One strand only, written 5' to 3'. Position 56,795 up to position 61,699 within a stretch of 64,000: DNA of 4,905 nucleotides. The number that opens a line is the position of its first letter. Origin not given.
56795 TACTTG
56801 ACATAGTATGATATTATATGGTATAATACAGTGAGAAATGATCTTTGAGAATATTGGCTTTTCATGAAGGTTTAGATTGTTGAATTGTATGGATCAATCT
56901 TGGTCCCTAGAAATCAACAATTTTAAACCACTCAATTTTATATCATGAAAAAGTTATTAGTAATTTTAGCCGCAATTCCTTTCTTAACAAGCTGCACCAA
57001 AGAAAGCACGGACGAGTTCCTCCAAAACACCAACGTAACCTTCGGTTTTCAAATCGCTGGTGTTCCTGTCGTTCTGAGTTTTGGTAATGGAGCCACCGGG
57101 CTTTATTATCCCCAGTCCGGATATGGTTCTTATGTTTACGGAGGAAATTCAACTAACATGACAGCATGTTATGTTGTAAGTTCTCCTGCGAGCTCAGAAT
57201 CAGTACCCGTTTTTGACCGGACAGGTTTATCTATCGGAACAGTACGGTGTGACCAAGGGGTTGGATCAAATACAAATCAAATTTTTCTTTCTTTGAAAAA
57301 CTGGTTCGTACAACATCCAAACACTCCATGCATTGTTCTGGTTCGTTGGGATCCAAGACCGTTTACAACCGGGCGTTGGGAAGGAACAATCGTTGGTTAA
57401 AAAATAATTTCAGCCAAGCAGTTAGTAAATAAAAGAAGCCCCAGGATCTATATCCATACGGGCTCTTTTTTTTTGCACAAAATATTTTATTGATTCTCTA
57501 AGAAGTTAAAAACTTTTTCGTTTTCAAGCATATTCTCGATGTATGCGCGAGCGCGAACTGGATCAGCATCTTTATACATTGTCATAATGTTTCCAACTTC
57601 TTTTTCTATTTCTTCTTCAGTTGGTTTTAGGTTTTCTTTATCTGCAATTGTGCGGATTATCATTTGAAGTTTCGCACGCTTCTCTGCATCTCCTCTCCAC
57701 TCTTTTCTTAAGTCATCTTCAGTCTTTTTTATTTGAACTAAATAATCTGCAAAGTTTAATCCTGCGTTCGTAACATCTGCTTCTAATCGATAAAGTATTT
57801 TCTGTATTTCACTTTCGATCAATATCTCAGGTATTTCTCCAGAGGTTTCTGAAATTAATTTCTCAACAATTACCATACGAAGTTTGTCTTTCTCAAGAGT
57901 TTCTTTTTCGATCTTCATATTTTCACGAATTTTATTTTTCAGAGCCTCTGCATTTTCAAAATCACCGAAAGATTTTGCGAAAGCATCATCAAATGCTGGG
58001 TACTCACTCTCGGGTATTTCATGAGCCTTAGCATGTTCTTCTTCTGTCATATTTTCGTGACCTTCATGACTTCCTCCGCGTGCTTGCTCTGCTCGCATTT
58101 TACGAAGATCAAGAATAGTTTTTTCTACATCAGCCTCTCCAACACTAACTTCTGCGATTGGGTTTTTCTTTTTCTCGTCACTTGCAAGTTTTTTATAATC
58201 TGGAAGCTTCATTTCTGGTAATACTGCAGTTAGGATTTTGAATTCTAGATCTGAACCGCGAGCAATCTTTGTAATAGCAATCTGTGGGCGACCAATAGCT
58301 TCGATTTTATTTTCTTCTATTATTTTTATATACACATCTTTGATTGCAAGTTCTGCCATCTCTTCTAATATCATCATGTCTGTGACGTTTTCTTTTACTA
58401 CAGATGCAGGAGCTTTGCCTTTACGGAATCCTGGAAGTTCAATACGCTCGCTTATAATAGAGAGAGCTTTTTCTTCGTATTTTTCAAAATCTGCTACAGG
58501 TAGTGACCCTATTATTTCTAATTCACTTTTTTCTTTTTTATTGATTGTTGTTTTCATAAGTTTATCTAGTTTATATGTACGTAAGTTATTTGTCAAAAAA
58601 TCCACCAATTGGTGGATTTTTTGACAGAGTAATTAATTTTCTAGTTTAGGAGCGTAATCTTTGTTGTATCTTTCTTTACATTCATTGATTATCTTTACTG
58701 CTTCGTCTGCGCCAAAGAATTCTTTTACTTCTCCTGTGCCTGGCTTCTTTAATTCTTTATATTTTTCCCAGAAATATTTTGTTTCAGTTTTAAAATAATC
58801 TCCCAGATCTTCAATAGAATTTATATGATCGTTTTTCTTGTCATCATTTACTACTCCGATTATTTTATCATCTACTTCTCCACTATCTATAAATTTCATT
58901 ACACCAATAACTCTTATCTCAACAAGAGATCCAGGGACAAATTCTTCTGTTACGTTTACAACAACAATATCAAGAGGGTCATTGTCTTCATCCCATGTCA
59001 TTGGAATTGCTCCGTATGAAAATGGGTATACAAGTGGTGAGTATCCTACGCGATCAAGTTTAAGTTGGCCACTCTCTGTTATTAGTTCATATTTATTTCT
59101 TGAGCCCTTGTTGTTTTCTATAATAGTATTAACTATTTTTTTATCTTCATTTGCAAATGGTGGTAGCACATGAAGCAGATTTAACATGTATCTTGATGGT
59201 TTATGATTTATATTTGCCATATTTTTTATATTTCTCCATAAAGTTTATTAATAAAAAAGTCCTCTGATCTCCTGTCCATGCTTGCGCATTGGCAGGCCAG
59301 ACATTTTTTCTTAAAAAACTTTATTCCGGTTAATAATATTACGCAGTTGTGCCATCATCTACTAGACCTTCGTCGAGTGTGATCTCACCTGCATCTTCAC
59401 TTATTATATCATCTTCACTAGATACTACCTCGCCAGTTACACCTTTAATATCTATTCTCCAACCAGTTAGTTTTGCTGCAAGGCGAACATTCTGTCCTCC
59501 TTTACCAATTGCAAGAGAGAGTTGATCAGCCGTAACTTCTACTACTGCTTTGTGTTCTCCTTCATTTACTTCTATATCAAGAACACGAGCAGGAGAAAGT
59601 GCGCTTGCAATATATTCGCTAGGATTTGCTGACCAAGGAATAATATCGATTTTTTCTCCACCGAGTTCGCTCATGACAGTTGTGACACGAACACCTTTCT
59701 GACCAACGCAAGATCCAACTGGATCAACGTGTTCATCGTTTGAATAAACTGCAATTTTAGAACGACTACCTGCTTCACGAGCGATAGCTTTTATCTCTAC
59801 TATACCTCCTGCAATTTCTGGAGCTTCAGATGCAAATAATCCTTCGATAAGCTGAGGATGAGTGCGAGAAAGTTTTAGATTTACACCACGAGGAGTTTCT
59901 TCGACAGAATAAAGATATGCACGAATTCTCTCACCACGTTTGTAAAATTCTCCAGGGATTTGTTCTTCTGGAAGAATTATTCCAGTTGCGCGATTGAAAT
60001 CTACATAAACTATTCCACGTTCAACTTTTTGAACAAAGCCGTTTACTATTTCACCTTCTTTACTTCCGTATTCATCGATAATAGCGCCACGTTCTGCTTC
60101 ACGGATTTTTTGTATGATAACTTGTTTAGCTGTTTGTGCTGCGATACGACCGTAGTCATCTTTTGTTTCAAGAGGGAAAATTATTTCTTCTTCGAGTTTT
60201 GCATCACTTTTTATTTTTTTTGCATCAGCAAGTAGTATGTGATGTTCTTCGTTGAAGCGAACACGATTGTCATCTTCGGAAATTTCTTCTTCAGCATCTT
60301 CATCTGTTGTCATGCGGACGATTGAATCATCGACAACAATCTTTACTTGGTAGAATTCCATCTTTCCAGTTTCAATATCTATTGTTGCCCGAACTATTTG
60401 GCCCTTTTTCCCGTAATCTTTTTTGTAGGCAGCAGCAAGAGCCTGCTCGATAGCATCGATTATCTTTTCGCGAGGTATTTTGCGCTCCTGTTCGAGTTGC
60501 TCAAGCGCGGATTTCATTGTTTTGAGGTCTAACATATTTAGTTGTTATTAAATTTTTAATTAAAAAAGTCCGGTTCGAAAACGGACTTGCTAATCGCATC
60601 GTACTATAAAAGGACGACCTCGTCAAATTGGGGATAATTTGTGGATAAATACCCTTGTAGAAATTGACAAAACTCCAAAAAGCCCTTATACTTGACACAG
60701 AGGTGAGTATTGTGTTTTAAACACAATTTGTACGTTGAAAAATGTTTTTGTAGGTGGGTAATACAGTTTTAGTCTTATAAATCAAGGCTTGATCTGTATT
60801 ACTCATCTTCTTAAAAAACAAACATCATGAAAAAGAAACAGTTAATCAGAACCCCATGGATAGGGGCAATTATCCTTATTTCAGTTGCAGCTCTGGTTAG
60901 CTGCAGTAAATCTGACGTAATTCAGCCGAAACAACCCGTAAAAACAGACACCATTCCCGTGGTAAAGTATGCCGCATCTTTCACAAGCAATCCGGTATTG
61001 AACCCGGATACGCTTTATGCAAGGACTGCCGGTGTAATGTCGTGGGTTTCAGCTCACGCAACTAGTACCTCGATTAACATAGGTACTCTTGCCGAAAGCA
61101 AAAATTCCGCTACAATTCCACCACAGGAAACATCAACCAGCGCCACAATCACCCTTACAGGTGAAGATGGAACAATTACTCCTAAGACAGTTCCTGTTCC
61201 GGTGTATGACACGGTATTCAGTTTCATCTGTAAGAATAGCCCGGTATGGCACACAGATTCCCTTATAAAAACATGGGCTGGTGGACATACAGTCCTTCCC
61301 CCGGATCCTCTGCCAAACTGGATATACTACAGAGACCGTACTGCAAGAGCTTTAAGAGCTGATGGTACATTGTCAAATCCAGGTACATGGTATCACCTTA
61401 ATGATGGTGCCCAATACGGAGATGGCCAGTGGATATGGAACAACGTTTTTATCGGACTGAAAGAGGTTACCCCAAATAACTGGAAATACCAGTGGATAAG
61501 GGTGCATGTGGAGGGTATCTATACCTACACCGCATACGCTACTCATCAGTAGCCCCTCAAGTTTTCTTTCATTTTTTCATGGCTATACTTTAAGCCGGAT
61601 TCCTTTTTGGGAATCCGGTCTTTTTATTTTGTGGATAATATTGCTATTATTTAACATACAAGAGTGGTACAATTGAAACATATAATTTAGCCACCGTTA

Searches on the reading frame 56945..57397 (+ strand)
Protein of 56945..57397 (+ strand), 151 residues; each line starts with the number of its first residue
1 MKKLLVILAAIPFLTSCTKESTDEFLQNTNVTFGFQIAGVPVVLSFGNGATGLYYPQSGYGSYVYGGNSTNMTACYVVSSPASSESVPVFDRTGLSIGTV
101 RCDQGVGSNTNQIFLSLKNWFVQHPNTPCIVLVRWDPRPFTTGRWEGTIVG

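Call 5: search_protein_families(library=pfam, proteins=[window:56945-57397:+], max_evalue=1)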
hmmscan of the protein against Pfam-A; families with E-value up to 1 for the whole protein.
window:56945-57397:+ (151 aa): 0 families

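Call 6: search_protein_families(library=ncbifam, proteins=[window:56945-57397:+], max_evalue=1)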
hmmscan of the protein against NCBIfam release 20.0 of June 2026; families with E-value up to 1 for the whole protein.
window:56945-57397:+ (151 aa): 5 families
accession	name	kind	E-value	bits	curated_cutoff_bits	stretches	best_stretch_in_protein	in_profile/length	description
NF052634.1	Riean_0653_fam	subfamily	0.0013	19.7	57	1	1-60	1-70/176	Riean_0653 family protein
NF038029.1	LP_plasma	domain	0.024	15.1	24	1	1-12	1-12/24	lipoprotein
NF033894.1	Eex_IncN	subfamily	0.27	11.2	33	1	2-29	1-32/65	EexN family lipoprotein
NF047408.1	SA0632_fam_LP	equivalog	0.32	10.7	70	1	1-28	1-29/68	SA0632 family lipoprotein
NF052646.1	DABADecarRhbB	equivalog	0.32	9.5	900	1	14-80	118-177/491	L-2,4-diaminobutyrate decarboxylase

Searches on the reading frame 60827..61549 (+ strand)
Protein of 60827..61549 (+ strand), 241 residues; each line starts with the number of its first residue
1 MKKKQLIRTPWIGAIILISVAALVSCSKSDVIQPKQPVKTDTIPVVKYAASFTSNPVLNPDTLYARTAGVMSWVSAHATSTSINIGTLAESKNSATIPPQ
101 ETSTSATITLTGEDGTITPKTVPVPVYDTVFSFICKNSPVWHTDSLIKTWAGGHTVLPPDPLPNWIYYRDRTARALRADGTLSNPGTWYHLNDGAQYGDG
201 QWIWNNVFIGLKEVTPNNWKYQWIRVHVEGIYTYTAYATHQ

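Call 5: search_protein_families(library=pfam, proteins=[window:60827-61549:+], max_evalue=1)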
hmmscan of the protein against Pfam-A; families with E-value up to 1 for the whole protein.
window:60827-61549:+ (241 aa): 0 families

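Call 6: search_protein_families(library=ncbifam, proteins=[window:60827-61549:+], max_evalue=1)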
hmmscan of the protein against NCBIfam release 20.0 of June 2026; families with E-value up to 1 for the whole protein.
window:60827-61549:+ (241 aa): 1 family
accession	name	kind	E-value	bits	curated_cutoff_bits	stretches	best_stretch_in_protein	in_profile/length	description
TIGR04313.1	aro_clust_Mycop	subfamily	0.17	11.5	40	1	1-39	1-42/296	aromatic motif membrane protein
